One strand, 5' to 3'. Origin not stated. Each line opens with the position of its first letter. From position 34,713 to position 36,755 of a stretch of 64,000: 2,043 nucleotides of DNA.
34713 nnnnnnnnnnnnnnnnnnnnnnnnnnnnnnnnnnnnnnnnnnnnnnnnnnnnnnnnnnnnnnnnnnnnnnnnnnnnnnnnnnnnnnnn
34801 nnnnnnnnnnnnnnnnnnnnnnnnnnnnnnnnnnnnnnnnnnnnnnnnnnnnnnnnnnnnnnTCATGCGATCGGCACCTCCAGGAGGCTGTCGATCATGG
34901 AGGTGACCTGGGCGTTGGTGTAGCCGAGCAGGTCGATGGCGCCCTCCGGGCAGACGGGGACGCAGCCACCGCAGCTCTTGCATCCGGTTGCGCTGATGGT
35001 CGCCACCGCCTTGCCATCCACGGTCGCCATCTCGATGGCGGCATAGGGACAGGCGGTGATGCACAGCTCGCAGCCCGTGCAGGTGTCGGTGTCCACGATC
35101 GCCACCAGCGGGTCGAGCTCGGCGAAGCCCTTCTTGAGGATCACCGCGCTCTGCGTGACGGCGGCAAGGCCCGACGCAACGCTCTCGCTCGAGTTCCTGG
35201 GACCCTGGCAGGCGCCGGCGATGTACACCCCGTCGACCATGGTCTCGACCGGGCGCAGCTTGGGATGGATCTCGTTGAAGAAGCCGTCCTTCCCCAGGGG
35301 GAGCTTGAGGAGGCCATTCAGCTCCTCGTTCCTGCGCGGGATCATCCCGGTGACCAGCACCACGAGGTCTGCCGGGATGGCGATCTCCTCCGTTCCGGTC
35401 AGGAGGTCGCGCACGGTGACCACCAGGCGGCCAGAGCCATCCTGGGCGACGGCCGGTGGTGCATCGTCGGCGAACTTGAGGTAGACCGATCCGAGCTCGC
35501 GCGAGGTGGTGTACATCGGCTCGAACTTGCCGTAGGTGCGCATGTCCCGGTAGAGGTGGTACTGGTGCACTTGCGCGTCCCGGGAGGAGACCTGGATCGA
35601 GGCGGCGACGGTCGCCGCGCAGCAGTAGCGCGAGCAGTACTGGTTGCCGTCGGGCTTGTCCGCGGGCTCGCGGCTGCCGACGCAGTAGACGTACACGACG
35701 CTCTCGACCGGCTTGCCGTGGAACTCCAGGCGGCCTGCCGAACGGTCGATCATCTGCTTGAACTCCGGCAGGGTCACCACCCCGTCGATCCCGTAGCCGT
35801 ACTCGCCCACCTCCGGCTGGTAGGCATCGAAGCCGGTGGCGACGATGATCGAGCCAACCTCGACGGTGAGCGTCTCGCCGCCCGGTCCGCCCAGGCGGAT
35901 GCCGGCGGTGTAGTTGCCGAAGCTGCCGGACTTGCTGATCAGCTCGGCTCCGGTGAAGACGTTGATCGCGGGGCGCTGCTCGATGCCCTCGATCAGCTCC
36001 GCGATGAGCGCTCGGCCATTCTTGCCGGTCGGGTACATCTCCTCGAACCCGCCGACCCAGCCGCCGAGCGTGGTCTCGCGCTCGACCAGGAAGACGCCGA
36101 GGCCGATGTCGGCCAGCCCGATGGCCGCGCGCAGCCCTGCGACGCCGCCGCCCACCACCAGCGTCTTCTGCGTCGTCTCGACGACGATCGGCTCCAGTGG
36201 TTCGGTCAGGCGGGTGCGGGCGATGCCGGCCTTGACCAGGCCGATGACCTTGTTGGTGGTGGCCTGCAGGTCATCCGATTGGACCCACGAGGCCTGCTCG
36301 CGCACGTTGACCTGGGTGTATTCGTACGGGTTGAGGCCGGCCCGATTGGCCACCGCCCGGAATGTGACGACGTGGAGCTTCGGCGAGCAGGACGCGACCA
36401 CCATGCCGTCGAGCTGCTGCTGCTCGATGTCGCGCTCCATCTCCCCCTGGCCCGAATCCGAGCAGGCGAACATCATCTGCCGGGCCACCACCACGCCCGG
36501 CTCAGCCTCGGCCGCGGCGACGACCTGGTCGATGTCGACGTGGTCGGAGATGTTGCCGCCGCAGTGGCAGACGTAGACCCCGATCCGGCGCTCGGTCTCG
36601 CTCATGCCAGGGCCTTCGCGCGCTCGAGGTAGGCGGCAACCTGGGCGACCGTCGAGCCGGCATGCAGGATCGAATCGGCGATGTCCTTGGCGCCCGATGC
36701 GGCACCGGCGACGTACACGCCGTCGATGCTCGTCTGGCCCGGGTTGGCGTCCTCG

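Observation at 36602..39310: HdrA homologue split by an inserted glutamate-synthase-small-subunit-type NAD(P)H domain (HdrL-like) next to a canonical HdrA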

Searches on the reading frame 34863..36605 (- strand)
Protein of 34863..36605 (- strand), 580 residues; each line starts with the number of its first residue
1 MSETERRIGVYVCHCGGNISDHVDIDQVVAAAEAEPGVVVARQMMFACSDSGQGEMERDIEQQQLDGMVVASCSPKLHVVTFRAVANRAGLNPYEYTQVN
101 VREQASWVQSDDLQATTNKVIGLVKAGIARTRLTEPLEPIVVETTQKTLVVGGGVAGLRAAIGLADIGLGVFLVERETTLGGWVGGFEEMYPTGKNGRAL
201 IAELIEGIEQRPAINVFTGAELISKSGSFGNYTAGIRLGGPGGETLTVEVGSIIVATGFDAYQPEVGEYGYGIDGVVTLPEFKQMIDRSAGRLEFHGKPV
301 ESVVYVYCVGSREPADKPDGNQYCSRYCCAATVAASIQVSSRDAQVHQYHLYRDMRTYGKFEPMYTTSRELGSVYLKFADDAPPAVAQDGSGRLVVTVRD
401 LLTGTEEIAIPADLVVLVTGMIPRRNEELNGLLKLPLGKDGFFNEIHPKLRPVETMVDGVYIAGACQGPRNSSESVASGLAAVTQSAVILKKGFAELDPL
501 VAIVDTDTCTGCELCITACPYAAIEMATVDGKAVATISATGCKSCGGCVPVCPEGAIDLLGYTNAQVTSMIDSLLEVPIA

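Call 9: search_protein_families(library=pfam, proteins=[window:34863-36605:-], max_evalue=0.001)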
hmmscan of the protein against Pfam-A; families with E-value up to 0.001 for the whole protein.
window:34863-36605:- (580 aa): 15 families
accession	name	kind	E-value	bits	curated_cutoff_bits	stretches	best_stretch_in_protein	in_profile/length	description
PF07992.20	Pyr_redox_2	-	1.1e-12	48.5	26.1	1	147-269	2-119/291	Pyridine nucleotide-disulphide oxidoreductase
PF00037.32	Fer4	-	7.5e-11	41.8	21.1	2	503-525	2-24/24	4Fe-4S binding domain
PF12837.12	Fer4_6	-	1e-09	38.3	25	1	502-524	2-24/24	4Fe-4S binding domain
PF14697.11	Fer4_21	-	1.1e-09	38.7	35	1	502-558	1-58/59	4Fe-4S dicluster domain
PF12838.12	Fer4_7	-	1.1e-08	35.8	27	1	508-556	1-52/52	4Fe-4S dicluster domain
PF13187.11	Fer4_9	-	6.4e-08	32.9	27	1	509-557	2-52/52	4Fe-4S dicluster domain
PF13237.11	Fer4_10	-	1.1e-07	32.1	25.5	1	503-553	3-53/53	4Fe-4S dicluster domain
PF13484.11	Fer4_16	-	2.5e-07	31.8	30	0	509-527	2-20/66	4Fe-4S double cluster binding domain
PF12797.12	Fer4_2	-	2.4e-06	27.6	24.5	1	503-521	4-22/22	4Fe-4S binding domain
PF12831.13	FAD_oxidored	-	1.1e-05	25.4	27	1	149-185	3-39/416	FAD dependent oxidoreductase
PF12800.12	Fer4_4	-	2.4e-05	24.7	24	0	506-521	1-16/17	4Fe-4S binding domain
PF25160.1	LdpA_Fe-S-bd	-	0.00013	22.1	27.6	0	536-561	22-47/49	LdpA Fe-S cluster-binding domain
PF00890.30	FAD_binding_2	-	0.00031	20.5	20.4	1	149-182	3-36/414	FAD binding domain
PF01134.28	GIDA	-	0.00044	19.9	22.1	0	149-178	3-32/391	Glucose inhibited division protein A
PF13450.12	NAD_binding_8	-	0.0008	20.1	21.9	1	150-187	1-38/68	NAD(P)-binding Rossmann-like domain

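Call 22: search_protein_families(library=ncbifam, proteins=[window:34863-36605:-], max_evalue=0.001)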
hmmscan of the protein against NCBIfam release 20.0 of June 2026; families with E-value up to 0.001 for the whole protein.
window:34863-36605:- (580 aa): 82 families (the best 25 are shown)
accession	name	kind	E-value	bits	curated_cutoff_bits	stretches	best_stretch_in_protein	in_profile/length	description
NF040770.1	hetero_SS_HdrA2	exception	1.9e-143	479.3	1100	2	244-576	312-642/777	CoB-CoM heterodisulfide reductase HdrA2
NF041778.1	hetero_SS_HdrA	equivalog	5.6e-106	355.1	1400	2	244-576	322-652/771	ferredoxin:CoB-CoM heterodisulfide reductase subunit HdrA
NF041891.1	hdrA_Methbact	equivalog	1.2e-98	331.3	1300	2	244-575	309-636/762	ferredoxin:CoB-CoM heterodisulfide reductase subunit HdrA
TIGR01944.1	rnfB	subfamily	5e-10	39.2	68.7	1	467-563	75-166/190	RnfABCDGE type electron transport complex subunit B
NF038196.1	ferrodoxin_EFR1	subfamily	7e-10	39.3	75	1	506-559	183-231/242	EFR1 family ferrodoxin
NF005415.0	PRK06991.1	equivalog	8.4e-10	38.7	281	1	469-565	46-140/284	electron transport complex subunit RsxB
NF006221.0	PRK08348.1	subfamily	2.8e-09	36.8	124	1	504-559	41-94/136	NADH-plastoquinone oxidoreductase subunit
TIGR01971.1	NuoI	subfamily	8e-09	35.1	113.05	1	489-559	24-100/121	NADH-quinone oxidoreductase, chain I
TIGR02700.1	flavo_MJ0208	hypoth_equivalog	8.7e-09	35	251.35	1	503-558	144-195/234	dihydromethanopterin reductase (acceptor)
NF003475.0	PRK05113.1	equivalog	1.5e-08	34.7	203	1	467-561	75-164/190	electron transport complex subunit RsxB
NF004541.0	PRK05888.2-2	equivalog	4.8e-08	33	217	1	506-557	60-111/168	NADH-quinone oxidoreductase subunit NuoI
NF043039.1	HgcAB_like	equivalog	5.3e-08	32.8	285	1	502-557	295-349/350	HgcAB-like fusion protein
TIGR02179.1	PorD_KorD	subfamily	6.2e-08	32.7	60.05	1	503-559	21-74/78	2-oxoacid:acceptor oxidoreductase, delta subunit, pyruvate/2-ketoisovalerate family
NF009410.0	PRK12771.1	subfamily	6.3e-08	31.6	516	1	141-183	134-176/566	NAD(P)-binding protein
NF006446.0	PRK08764.1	equivalog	8.7e-08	32.2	220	1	482-559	62-135/139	Rnf electron transport complex subunit RnfB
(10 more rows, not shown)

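Call 35: search_solved_structures(query=window:34863-36605:-, max_evalue=1e-20, show_alignments=1)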
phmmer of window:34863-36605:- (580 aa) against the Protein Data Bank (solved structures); distinct sequences matched with E-value up to 1e-20: 6.
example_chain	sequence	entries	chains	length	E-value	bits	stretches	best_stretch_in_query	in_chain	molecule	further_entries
5odc_A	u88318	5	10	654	8.8e-118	397.8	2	244-573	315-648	Heterodisulfide reductase, subunit A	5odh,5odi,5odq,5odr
8rvu_a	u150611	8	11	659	7.1e-114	384.9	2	244-578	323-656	H(2):CoB-CoM heterodisulfide,ferredoxin reductase subunit A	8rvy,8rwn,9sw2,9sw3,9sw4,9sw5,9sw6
8rvv_A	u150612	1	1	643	1.3e-112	380.7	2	244-575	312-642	H(2):CoB-CoM heterodisulfide,ferredoxin reductase subunit A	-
9sfi_A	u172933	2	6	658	8.6e-105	354.9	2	244-576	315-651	CoB--CoM heterodisulfide reductase iron-sulfur subunit A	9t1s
7bkb_A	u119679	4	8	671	7.9e-99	335.2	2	244-574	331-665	CoB--CoM heterodisulfide reductase iron-sulfur subunit A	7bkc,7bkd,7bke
6tjr_A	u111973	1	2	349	2.2e-35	125.8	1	148-488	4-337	Fumarate reductase/succinate dehydrogenase flavoprotein domain protein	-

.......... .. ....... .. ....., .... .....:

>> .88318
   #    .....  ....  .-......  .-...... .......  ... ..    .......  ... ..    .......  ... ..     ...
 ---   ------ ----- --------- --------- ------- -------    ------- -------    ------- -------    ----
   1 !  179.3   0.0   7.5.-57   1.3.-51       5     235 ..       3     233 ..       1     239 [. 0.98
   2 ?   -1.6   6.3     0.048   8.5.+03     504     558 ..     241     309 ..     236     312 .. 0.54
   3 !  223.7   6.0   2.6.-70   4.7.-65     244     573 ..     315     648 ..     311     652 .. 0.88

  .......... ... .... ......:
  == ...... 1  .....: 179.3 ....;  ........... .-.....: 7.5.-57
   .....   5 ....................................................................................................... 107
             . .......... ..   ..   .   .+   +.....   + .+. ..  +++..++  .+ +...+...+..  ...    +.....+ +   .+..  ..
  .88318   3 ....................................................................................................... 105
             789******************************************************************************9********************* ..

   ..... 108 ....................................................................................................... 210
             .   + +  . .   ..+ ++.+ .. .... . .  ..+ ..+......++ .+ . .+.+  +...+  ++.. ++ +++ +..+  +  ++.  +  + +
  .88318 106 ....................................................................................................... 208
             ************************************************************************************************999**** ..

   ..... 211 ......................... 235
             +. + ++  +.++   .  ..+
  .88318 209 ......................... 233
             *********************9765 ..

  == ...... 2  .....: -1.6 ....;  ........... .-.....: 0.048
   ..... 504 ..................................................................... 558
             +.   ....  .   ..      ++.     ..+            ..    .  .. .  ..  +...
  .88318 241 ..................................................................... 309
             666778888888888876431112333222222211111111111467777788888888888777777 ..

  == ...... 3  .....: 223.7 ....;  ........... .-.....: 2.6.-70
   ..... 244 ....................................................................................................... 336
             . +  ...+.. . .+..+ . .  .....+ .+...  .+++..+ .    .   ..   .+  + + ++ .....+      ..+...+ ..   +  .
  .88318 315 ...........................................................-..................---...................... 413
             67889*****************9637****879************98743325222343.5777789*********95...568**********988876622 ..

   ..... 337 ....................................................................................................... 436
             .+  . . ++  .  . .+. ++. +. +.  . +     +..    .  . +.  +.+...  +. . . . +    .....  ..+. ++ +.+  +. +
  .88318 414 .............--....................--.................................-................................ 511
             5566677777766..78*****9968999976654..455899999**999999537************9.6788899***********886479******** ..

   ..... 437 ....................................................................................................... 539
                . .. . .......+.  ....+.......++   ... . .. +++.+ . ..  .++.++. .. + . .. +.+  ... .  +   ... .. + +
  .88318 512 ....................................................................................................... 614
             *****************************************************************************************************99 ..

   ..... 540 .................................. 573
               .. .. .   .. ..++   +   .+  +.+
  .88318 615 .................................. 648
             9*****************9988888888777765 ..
